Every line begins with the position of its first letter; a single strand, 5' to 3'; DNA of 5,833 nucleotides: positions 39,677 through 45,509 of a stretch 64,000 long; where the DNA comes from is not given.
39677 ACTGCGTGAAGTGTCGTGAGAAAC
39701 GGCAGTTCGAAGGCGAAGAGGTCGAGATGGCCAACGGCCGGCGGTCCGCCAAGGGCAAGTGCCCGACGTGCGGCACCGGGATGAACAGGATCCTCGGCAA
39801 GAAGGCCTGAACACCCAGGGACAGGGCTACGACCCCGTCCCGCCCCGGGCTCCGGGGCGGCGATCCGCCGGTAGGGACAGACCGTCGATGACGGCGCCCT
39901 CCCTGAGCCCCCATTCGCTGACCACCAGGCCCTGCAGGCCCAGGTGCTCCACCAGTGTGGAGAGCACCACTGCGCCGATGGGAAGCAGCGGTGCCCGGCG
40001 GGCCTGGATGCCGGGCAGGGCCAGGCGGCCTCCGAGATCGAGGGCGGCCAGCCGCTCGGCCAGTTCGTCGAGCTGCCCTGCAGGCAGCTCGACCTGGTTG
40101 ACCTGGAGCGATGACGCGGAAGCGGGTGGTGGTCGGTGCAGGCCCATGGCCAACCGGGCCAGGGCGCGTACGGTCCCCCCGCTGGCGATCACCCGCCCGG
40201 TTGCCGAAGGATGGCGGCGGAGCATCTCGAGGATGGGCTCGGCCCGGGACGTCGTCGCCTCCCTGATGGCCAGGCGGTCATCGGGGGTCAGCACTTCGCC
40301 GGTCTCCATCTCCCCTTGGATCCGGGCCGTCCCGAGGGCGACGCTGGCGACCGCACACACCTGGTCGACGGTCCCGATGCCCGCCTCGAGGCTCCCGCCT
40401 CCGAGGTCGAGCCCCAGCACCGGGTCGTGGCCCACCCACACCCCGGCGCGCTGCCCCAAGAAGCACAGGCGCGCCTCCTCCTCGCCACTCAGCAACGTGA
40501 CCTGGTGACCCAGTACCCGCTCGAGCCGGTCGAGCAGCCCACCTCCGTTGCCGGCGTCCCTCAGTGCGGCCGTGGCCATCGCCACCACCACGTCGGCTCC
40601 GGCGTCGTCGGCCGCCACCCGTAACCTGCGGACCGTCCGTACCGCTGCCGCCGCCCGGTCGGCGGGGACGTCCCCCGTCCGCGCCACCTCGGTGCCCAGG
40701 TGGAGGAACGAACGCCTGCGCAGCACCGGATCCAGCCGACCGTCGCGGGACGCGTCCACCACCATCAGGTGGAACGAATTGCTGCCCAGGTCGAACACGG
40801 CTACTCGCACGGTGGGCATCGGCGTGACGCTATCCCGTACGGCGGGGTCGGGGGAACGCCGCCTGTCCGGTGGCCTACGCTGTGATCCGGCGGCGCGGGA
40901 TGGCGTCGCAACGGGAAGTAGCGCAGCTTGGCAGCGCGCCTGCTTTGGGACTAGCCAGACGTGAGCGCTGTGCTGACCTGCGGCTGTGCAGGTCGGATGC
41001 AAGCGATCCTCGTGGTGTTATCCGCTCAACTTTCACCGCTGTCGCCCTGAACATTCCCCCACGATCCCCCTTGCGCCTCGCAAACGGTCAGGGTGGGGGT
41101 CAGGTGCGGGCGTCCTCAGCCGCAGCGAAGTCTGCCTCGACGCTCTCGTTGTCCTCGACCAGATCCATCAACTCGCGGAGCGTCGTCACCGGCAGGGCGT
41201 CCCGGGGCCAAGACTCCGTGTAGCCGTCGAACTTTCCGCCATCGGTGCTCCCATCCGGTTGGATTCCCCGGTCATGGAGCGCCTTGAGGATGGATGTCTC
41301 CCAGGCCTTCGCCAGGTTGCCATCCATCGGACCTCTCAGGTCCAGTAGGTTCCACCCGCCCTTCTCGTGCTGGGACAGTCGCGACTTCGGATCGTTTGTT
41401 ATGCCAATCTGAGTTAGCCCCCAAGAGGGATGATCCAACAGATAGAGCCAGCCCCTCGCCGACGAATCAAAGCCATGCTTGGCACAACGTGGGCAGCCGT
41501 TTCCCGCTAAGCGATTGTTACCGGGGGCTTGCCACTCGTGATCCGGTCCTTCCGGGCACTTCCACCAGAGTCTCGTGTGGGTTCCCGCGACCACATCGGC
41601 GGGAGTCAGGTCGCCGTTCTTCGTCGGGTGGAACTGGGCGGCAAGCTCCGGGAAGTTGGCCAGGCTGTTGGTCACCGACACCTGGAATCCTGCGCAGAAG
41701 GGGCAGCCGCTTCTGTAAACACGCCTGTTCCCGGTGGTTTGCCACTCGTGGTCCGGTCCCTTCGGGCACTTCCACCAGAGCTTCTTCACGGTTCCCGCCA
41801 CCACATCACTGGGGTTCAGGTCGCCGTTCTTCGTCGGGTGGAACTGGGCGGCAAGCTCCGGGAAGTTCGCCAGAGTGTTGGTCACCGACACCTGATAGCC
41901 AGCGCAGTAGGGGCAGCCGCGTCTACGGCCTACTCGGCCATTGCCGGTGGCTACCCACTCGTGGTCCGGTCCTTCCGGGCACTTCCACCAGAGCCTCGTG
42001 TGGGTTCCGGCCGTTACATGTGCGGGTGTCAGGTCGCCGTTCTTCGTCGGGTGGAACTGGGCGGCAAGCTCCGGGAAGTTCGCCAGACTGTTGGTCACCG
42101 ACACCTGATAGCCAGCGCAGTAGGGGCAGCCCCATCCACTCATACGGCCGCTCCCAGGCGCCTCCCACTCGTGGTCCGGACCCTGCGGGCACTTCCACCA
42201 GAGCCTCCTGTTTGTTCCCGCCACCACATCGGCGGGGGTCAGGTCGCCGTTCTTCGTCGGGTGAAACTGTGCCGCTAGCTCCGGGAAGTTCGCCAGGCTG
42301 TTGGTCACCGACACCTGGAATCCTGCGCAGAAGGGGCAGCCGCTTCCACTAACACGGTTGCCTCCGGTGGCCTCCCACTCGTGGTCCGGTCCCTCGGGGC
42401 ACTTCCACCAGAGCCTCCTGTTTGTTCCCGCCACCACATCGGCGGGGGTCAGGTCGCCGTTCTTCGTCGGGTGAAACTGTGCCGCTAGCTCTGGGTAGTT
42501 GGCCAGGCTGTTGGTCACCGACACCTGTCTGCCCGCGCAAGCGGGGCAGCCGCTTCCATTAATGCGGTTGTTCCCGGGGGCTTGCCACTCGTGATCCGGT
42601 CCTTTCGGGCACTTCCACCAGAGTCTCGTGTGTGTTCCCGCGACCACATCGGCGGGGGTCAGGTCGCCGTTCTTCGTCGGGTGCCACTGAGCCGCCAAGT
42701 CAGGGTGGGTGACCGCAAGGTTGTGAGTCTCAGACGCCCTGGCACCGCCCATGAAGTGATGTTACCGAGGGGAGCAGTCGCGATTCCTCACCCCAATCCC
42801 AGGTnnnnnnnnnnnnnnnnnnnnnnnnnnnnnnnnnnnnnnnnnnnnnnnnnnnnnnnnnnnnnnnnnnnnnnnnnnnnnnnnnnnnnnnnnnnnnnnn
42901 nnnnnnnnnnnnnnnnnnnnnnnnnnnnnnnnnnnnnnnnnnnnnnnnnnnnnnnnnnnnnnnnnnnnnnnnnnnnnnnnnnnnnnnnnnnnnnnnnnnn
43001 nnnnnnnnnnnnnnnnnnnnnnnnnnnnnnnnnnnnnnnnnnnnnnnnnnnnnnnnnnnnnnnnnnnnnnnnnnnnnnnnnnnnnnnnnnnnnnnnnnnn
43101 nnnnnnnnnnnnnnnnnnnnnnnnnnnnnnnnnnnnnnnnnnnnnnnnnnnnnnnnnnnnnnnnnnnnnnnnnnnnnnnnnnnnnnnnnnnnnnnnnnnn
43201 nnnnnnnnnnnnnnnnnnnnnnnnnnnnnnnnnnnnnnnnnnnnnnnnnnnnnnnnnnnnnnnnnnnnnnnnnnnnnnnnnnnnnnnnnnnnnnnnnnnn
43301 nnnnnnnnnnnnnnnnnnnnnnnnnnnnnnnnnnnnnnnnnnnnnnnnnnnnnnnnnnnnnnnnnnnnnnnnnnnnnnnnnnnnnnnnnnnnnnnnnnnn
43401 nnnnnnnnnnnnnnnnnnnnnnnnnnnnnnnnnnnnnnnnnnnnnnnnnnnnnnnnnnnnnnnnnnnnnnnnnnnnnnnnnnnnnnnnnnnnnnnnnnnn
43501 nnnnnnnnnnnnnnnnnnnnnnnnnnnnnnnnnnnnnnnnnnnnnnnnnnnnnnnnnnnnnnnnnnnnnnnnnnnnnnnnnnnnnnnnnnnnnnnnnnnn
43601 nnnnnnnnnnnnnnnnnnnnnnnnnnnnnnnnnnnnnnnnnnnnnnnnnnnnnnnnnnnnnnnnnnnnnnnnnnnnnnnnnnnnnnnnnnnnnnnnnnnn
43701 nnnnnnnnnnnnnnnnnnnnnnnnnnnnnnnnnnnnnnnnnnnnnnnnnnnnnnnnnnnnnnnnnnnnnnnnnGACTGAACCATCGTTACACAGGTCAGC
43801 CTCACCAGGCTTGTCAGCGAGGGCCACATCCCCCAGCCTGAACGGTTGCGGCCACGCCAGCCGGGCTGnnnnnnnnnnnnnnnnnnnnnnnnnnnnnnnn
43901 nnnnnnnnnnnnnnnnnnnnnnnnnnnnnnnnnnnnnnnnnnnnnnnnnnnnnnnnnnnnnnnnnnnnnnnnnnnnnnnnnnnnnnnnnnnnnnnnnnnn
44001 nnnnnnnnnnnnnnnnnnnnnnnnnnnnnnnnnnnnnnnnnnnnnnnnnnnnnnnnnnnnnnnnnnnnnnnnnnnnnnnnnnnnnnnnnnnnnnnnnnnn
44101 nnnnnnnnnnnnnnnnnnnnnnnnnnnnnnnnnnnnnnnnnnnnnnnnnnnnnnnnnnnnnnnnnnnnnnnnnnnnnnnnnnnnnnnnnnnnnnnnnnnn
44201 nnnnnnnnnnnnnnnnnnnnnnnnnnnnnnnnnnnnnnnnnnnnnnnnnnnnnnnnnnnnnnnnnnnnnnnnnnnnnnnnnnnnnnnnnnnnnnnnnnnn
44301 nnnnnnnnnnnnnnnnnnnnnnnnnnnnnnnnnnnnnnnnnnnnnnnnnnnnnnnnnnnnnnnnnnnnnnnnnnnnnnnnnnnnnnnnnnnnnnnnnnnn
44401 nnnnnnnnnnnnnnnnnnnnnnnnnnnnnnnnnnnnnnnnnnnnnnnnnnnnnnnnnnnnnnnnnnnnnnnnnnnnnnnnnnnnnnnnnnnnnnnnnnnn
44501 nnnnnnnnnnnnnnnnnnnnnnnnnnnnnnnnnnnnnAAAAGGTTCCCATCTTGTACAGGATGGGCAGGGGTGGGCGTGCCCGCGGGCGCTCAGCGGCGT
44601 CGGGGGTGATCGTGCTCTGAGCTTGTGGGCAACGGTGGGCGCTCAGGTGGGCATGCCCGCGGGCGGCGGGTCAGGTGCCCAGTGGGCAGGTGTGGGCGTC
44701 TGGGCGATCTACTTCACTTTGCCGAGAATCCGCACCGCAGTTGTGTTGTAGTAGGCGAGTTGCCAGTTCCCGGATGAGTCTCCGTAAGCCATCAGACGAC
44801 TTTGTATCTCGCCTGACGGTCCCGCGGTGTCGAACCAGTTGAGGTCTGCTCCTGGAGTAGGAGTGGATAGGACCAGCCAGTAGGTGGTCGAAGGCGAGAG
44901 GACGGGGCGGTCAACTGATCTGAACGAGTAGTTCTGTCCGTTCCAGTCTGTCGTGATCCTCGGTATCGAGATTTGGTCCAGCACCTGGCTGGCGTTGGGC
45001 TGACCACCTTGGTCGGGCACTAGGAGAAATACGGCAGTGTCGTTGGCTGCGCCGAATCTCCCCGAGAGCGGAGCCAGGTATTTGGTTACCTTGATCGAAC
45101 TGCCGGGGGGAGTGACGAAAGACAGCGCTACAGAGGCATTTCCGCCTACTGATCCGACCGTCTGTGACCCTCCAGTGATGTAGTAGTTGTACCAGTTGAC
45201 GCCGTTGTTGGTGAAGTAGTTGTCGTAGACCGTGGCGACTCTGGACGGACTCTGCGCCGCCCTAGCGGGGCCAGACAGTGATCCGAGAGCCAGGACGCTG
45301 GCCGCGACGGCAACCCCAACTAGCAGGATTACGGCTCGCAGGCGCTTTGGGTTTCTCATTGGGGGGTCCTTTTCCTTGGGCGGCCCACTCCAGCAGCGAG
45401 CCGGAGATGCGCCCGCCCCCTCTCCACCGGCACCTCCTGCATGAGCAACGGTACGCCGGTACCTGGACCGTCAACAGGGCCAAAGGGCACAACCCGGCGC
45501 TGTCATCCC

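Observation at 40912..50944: A ~10 kb integrated element bounded by a 39-bp direct repeat that is the 5' half, not the 3' half, of tRNA-Pro(UGG)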

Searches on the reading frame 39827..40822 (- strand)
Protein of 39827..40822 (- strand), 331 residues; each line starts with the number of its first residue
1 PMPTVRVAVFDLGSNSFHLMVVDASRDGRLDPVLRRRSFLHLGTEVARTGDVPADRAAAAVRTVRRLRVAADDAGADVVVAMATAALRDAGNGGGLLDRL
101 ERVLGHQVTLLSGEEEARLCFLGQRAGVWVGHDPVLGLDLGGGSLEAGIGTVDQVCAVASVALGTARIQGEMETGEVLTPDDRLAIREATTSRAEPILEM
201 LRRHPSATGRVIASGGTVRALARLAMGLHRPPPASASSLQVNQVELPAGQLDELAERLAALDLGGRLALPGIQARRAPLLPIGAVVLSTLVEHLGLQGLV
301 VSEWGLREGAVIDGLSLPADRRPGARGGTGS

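Call 10: search_protein_families(library=pfam, proteins=[window:39827-40822:-], max_evalue=0.01)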
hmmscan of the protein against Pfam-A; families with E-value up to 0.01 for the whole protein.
window:39827-40822:- (331 aa): 1 family
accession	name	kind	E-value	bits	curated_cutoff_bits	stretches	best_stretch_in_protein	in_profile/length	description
PF02541.22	Ppx-GppA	-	1e-43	150.3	27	1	21-314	1-281/285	Ppx/GppA phosphatase family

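Call 19: find_related_loci(query=window:39827-40819:-, collection=genome_contigs, flank=10000)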
Query window:39827-40819:- (330 aa) in genome_contigs; peptide patterns used: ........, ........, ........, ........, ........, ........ (x = any residue, [..] = any of these).
600 stretches matched a pattern (row limit reached: there are more); 11 encode a relative of the query (tblastn E <= 1e-3); 11 distinct loci.
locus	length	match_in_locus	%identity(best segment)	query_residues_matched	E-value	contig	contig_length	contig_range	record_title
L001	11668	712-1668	87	1-319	7e-163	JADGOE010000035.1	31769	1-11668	MAG: Acidimicrobiales bacterium isolate Chersky.15_37 contig-100_462, whole genome shotgun sequence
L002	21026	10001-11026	76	1-328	2e-145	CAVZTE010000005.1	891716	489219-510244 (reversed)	MAG: uncultured Acidimicrobiaceae bacterium isolate MFD09671.bin.2.39 genome assembly, contig: contig_6043, whole genome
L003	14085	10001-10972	79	1-322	7e-145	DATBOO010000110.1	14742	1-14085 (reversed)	MAG TPA_asm: Acidimicrobiales bacterium isolate SMAG_U4053 k141_751797, whole genome shotgun sequence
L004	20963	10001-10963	79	1-319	2e-143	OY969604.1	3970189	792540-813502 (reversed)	MAG: uncultured Acidimicrobiaceae bacterium isolate MFD01633.bin.c.1 genome assembly, chromosome: 1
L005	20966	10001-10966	78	1-321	5e-140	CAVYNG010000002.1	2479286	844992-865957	MAG: uncultured Acidimicrobiaceae bacterium isolate MFD05705.bin.1.158 genome assembly, contig: contig_39444, whole geno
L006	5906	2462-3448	77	1-327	6e-138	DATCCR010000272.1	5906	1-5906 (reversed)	MAG TPA_asm: Acidimicrobiales bacterium isolate SMAG_U7704 k141_255012, whole genome shotgun sequence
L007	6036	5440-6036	80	1-199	6e-89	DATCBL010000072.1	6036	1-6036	MAG TPA_asm: Acidimicrobiales bacterium isolate SMAG_U7671 k141_374401, whole genome shotgun sequence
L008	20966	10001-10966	80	1-320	8e-136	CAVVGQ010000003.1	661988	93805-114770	MAG: uncultured Acidimicrobiales bacterium isolate MFD01716.bin.2.30 genome assembly, contig: contig_16331, whole genome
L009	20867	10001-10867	32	6-312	1e-22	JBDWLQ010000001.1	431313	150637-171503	MAG: Nitratireductor sp. isolate CI.26.M.D5_445_126 CI_26_M_D5_445_126_000000000001, whole genome shotgun sequence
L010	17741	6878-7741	29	6-311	2e-15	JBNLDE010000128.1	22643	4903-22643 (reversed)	MAG: Zhengella sp. isolate C1C2.bin.58.orig k141_3087942, whole genome shotgun sequence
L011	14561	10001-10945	29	5-318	3e-15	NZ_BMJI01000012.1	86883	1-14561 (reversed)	Tersicoccus solisilvae strain CGMCC 1.15480 sequence012, whole genome shotgun sequence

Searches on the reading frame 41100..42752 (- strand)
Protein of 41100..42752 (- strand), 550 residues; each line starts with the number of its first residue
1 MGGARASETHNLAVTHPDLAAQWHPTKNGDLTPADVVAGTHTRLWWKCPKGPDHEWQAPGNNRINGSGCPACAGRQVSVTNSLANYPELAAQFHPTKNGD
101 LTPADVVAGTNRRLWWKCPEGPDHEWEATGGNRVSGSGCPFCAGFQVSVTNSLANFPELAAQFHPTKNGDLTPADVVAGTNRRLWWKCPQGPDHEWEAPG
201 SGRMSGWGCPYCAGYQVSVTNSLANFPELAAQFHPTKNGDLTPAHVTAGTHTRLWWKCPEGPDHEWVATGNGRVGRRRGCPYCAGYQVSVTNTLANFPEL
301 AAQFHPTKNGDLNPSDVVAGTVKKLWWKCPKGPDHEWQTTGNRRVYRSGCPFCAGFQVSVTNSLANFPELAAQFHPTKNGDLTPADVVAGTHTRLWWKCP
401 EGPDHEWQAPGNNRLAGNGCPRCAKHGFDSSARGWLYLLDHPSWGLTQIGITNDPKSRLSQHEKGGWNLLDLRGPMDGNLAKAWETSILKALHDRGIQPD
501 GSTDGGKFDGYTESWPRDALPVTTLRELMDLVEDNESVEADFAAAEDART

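Call 9: search_protein_families(library=pfam, proteins=[window:41100-42752:-], max_evalue=0.01)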
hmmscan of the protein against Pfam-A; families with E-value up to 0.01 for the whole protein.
window:41100-42752:- (550 aa): 3 families
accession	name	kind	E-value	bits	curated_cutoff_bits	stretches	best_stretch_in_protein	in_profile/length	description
PF14311.12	DUF4379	-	1.1e-118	387.8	24.5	6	19-75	1-56/56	Probable Treble clef zinc finger domain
PF06053.17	DUF929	-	9e-06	25.9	24.6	0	205-243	22-60/205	Domain of unknown function (DUF929)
PF12265.14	CAF1C_H4-bd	-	0.0042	17.8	22.7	0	10-42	18-52/69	Histone-binding protein RBBP4 or subunit C of CAF1 complex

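Call 56: search_protein_families(library=phrogs, proteins=[window:41100-42752:-], max_evalue=0.001)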
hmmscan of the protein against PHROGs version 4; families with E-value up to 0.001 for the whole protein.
window:41100-42752:- (550 aa): 8 families
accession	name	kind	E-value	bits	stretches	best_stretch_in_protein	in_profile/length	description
phrog_681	-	DNA, RNA and nucleotide metabolism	7.2e-47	161.2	3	324-521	332-528/576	endonuclease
phrog_559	-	DNA, RNA and nucleotide metabolism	8.6e-15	55.5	2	177-429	82-306/607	HNH endonuclease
phrog_9902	-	unknown function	5.1e-12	46.7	0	23-86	25-88/210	-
phrog_19234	-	unknown function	2.2e-08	35.7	0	342-377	34-67/107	-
phrog_21293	-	unknown function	3.3e-08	34.8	0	91-125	30-64/97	-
phrog_36039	-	unknown function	6.8e-05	24.3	0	207-235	18-46/85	-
phrog_32686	-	unknown function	0.00021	22.4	0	64-86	30-52/65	-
phrog_781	-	unknown function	0.00066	20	0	346-364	86-104/152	-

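Call 61: search_protein_families(library=ncbifam, proteins=[window:41100-42752:-], max_evalue=0.001)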
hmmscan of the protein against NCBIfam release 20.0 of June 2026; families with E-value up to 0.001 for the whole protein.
window:41100-42752:- (550 aa): 2 families
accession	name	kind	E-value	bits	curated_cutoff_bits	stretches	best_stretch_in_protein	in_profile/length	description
NF041212.1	Uxx_star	subfamily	2.7e-05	24.3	66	0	278-305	7-34/70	Uxx-star family glutaredoxin-like (seleno)protein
NF038337.1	FAAL_FadD21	exception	0.00099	17.7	1100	0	140-177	176-212/579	fatty-acid--AMP ligase FAAL21/FadD21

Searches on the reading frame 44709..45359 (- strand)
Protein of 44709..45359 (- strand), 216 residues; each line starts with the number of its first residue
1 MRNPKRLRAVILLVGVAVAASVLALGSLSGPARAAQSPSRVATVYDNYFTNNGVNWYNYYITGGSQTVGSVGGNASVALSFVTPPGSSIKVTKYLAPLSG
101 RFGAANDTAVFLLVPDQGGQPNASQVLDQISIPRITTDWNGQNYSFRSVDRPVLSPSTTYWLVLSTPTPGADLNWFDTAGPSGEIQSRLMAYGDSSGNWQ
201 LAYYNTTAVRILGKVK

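Call 9: search_protein_families(library=pfam, proteins=[window:44709-45359:-], max_evalue=0.01)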
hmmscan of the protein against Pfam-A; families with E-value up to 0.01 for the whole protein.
window:44709-45359:- (216 aa): 0 families

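Call 56: search_protein_families(library=phrogs, proteins=[window:44709-45359:-], max_evalue=0.001)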
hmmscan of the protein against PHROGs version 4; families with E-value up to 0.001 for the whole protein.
window:44709-45359:- (216 aa): 0 families

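Call 61: search_protein_families(library=ncbifam, proteins=[window:44709-45359:-], max_evalue=0.001)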
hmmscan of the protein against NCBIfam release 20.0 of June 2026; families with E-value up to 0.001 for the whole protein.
window:44709-45359:- (216 aa): 1 family
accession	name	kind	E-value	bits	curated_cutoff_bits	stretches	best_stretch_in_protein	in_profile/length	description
NF041539.1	choice_anch_R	domain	6.8e-09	35.9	30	1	69-199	12-141/155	choice-of-anchor R domain-containing protein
